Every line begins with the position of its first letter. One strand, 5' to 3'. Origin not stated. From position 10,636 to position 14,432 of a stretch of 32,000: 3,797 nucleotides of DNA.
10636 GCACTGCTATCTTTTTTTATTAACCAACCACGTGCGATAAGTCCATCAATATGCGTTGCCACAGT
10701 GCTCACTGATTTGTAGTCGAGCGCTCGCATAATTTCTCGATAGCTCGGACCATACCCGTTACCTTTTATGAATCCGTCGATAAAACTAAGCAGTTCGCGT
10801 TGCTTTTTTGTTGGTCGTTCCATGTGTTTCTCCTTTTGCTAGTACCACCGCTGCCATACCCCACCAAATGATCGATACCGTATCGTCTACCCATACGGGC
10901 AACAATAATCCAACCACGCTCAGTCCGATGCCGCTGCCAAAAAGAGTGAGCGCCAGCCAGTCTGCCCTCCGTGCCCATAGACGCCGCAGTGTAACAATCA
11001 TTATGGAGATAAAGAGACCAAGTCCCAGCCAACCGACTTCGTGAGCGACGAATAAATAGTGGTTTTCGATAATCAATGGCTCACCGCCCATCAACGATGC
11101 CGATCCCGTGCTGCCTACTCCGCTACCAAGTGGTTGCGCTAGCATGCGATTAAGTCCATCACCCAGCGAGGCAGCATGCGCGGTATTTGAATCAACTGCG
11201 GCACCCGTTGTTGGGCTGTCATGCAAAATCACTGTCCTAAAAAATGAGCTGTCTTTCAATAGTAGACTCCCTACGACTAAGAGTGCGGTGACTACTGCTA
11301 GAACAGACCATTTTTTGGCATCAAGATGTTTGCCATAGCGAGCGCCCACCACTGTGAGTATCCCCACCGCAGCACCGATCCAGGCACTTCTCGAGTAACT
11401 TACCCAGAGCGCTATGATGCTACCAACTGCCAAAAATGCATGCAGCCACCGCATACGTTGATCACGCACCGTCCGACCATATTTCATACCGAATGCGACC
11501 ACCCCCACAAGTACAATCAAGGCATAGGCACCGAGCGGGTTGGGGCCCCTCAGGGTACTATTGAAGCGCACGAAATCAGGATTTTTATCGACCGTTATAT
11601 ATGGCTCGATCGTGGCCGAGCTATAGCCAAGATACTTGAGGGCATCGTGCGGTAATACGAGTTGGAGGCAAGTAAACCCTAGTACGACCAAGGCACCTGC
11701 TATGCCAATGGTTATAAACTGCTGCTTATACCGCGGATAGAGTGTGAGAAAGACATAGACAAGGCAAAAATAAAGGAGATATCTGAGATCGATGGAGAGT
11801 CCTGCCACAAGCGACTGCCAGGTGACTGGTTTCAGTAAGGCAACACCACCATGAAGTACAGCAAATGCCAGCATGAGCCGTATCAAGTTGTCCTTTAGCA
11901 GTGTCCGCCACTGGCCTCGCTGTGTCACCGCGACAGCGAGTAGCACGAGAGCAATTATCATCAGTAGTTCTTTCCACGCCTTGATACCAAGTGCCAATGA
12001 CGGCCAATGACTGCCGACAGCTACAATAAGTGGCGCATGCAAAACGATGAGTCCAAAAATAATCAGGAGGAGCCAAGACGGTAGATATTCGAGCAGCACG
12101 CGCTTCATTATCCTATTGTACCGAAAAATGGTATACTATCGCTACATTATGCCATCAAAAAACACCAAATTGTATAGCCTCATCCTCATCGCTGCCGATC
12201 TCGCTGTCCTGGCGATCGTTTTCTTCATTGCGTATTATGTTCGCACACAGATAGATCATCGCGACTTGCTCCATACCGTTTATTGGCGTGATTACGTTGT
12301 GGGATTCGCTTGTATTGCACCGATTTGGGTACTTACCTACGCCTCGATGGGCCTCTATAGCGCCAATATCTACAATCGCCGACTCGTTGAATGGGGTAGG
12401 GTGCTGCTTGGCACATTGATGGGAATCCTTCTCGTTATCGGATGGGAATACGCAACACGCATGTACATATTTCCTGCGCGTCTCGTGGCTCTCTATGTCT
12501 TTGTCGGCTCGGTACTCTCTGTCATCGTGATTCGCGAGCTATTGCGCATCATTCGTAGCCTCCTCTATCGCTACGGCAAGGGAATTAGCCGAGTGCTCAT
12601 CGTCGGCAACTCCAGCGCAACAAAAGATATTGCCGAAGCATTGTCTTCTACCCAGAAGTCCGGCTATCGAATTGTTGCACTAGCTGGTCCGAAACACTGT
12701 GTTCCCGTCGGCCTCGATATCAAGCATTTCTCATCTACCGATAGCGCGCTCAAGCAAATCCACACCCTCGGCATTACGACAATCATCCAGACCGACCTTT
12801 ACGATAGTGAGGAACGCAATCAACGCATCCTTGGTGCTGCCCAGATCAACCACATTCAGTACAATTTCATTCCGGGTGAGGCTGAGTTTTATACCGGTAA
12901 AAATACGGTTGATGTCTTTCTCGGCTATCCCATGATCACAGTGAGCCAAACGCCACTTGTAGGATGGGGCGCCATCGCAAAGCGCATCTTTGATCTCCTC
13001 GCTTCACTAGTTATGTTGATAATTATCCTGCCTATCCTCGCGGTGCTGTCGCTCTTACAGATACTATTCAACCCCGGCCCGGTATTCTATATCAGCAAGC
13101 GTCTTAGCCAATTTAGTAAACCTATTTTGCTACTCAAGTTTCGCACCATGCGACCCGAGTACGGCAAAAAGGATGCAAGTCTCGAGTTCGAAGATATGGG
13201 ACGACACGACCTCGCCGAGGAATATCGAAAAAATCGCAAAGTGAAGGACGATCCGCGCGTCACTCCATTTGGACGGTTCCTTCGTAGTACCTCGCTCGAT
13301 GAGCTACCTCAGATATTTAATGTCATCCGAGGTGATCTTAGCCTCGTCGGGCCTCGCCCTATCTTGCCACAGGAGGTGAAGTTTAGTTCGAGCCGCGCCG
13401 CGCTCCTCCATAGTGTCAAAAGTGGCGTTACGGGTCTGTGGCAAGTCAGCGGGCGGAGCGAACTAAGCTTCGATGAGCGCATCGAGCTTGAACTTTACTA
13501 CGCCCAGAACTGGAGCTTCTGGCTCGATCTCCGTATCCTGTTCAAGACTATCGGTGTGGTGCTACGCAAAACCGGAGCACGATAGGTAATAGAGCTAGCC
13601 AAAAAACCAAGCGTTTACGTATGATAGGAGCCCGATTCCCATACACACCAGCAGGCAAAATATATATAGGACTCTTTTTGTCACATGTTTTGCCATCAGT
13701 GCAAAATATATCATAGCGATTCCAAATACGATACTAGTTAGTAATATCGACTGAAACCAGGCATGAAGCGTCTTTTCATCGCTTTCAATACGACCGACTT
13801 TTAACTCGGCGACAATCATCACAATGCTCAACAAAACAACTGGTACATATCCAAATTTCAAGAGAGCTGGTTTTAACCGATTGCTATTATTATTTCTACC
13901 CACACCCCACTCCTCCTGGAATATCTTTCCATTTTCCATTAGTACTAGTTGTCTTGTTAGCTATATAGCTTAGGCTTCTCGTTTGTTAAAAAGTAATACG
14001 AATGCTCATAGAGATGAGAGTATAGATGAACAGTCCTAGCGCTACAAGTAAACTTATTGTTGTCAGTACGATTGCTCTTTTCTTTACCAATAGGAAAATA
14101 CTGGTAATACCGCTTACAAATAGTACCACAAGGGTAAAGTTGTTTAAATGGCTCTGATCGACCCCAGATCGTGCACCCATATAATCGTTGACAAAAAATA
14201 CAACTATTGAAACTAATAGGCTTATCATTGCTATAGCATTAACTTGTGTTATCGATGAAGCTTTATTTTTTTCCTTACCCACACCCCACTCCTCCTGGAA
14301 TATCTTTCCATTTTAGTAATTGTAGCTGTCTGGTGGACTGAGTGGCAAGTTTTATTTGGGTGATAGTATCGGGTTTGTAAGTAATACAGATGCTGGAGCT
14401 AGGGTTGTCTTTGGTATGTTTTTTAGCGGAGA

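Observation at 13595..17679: Secreted 1134-aa SGNH lipase/esterase followed by two small 3-TM proteins in a toxin/immunity-like, orphan-cassette arrangement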

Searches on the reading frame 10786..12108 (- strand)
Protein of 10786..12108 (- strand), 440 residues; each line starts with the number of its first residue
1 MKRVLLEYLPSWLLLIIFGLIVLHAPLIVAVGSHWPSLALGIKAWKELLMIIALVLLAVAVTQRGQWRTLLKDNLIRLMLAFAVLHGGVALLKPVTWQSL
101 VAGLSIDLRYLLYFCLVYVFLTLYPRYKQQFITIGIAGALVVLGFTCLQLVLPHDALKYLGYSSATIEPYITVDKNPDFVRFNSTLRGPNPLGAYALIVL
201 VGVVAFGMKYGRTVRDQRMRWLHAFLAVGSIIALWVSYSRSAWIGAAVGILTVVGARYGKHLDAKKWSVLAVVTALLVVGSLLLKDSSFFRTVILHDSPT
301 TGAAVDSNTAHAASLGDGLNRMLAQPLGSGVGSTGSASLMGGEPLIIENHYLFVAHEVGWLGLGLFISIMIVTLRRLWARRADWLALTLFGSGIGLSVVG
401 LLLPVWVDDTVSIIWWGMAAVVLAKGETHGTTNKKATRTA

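Call 5: search_protein_families(library=pfam, proteins=[window:10786-12108:-], max_evalue=0.1)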
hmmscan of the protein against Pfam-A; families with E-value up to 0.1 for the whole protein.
window:10786-12108:- (440 aa): 1 family
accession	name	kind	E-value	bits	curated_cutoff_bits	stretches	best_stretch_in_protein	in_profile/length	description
PF04932.20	Wzy_C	-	1.7e-07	31.6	31.7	1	226-367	2-149/149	O-Antigen ligase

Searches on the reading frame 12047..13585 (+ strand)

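Call 5: search_protein_families(library=pfam, proteins=[window:12047-13585:+], max_evalue=0.1)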
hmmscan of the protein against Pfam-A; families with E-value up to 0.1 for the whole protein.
window:12047-13585:+ (512 aa): 2 families
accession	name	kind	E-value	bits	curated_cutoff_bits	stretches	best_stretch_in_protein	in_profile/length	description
PF02397.22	Bac_transf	-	7.4e-61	205.2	27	1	312-506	1-178/179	Bacterial sugar transferase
PF13727.12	CoA_binding_3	-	1.3e-05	25.7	25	1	100-211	2-108/175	CoA-binding domain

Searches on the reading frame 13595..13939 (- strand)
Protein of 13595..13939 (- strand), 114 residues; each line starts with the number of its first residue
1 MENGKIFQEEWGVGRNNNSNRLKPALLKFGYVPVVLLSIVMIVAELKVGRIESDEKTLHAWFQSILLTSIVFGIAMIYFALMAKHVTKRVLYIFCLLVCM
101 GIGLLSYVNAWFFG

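Call 5: search_protein_families(library=pfam, proteins=[window:13595-13939:-], max_evalue=0.1)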
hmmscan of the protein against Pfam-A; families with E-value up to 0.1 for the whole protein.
window:13595-13939:- (114 aa): 3 families
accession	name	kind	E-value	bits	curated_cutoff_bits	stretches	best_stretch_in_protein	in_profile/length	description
PF19762.4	DUF6249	-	0.00047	20.5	33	1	57-107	52-99/104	Domain of unknown function (DUF6249)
PF10131.15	PTPS_related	-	0.023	13.6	26.4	1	30-105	84-159/621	6-pyruvoyl-tetrahydropterin synthase related domain; membrane protein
PF02656.20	DUF202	-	0.085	13.8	23.4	1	57-110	9-62/68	Domain of unknown function (DUF202)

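Call 48: find_homologous_proteins(query=window:13595-13903:-, max_evalue=0.01)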
Query window:13595-13903:- (102 aa): 2 proteins with E <= 0.01 among 3 candidates.
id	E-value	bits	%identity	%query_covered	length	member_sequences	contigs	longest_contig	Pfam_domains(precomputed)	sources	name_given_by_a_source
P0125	5.2e-59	215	99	100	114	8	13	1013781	-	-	-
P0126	2.8e-48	180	84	99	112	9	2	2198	-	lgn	-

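Call 53: search_protein_families(library=ncbifam, proteins=[window:13595-13939:-], max_evalue=0.1)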
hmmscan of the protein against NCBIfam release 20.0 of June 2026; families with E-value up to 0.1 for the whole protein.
window:13595-13939:- (114 aa): 1 family
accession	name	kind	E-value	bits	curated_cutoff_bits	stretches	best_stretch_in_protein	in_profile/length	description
NF045849.1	ICE_MMCAP2_0565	equivalog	0.0041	16.8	40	1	32-82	23-73/80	Mbov_0395 family pilin-like conjugal transfer protein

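Call 54: search_protein_families(library=padloc, proteins=[window:13595-13939:-], max_evalue=0.1)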
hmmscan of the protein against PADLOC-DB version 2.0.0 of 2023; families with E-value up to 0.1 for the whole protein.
window:13595-13939:- (114 aa): 0 families

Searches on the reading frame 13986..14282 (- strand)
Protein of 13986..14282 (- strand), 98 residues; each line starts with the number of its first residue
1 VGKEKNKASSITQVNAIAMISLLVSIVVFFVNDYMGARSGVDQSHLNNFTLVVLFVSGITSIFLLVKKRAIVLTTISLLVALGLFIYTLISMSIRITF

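Call 5: search_protein_families(library=pfam, proteins=[window:13986-14282:-], max_evalue=0.1)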
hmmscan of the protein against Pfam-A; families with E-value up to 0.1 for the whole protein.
window:13986-14282:- (98 aa): 0 families

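Call 47: find_homologous_proteins(query=window:13986-14282:-, max_evalue=0.01)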
Query window:13986-14282:- (98 aa): 4 proteins with E <= 0.01 among 260 candidates.
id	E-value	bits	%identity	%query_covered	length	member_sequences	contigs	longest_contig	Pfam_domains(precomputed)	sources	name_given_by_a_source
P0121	7.3e-46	172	95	100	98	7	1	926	-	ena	-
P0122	8.1e-35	137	95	82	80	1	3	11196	-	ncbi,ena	-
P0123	1.6e-30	123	66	100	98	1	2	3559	-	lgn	-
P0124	7.3e-30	121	100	67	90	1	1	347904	-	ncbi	-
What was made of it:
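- The cassettes are extremely diverse and narrowly distributed: 2-4 homologues each in 5.8 billion proteins (calls 47, 48).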

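Call 53: search_protein_families(library=ncbifam, proteins=[window:13986-14282:-], max_evalue=0.1)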
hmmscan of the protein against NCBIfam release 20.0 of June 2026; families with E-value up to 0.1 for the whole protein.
window:13986-14282:- (98 aa): 1 family
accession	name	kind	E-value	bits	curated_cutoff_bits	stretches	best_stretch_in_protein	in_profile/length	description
NF051849.1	LCP_trans_Cps2A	equivalog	0.018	14.3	650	1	6-93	4-89/477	LCP family glycopolymer transferase CpsA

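Call 54: search_protein_families(library=padloc, proteins=[window:13986-14282:-], max_evalue=0.1)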
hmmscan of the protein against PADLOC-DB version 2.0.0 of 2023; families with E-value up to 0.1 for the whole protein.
window:13986-14282:- (98 aa): 0 families

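Call 64: search_protein_families(library=pfam, alignment_id=A2, max_evalue=0.01)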
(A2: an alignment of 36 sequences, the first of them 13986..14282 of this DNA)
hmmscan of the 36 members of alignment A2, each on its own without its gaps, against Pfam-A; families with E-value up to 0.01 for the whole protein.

A. member 1, window:13986-14282:- (98 aa): 0 families

B. families by the number of members that match (of 36 scanned): 10 families
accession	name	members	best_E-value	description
PF19762.4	DUF6249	1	0.00034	Domain of unknown function (DUF6249)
PF19094.5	EMC6_arch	1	0.0026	EMC6-arch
PF06738.18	ThrE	1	0.0046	Putative threonine/serine exporter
PF10204.14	DuoxA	1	0.0058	Dual oxidase maturation factor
PF12698.13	ABC2_membrane_3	1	0.0065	ABC-2 family transporter protein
PF14150.11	YesK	1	0.0069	YesK-like protein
PF09913.15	DUF2142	1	0.0074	Predicted membrane protein (DUF2142)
PF22570.1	LiaF-TM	1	0.0077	LiaF transmembrane domain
PF07331.16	TctB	1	0.008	Tripartite tricarboxylate transporter TctB family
PF12670.12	DUF3792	1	0.0091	Protein of unknown function (DUF3792)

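Call 77: find_encoding_contigs(protein=P0124, flank=6000, max_places=2)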
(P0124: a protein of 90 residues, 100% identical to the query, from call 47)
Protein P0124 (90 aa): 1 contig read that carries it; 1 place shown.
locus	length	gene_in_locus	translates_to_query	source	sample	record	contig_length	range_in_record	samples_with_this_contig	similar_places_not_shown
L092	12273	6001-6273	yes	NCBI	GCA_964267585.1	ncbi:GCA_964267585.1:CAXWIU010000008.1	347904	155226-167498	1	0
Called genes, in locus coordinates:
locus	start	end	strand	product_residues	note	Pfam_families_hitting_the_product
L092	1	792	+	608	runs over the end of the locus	PF13522:GATase_6, PF13537:GATase_7, PF01380:SIS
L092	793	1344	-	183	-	PF28549:NDPSase_N, PF00293:NUDIX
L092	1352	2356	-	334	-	PF13439:Glyco_transf_4, PF00534:Glycos_transf_1, PF13692:Glyco_trans_1_4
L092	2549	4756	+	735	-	PF00657:Lipase_GDSL, PF13472:Lipase_GDSL_2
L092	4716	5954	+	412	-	-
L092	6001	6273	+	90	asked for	-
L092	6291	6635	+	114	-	-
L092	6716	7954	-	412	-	PF13727:CoA_binding_3 (weak), PF02397:Bac_transf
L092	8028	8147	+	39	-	-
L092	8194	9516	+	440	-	PF04932:Wzy_C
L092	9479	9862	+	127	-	PF01726:LexA_DNA_bind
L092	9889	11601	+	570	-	PF13354:Beta-lactamase2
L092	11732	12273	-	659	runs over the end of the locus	PF00149:Metallophos, PF17957:Big_7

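Call 78: find_encoding_contigs(protein=P0123, flank=6000, max_places=2)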
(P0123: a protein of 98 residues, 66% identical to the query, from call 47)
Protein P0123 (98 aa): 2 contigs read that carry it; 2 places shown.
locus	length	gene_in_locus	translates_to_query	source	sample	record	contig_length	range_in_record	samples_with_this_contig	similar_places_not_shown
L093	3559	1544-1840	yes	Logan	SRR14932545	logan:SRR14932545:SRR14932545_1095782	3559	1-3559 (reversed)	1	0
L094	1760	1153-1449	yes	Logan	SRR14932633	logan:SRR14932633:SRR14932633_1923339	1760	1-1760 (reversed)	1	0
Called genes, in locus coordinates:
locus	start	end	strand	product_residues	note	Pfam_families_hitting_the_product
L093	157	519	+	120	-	-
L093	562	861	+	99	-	-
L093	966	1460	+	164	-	-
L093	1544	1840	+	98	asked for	-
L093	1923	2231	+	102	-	-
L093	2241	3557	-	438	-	?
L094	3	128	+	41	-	?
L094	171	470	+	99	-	-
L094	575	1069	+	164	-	-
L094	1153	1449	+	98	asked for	-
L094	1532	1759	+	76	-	?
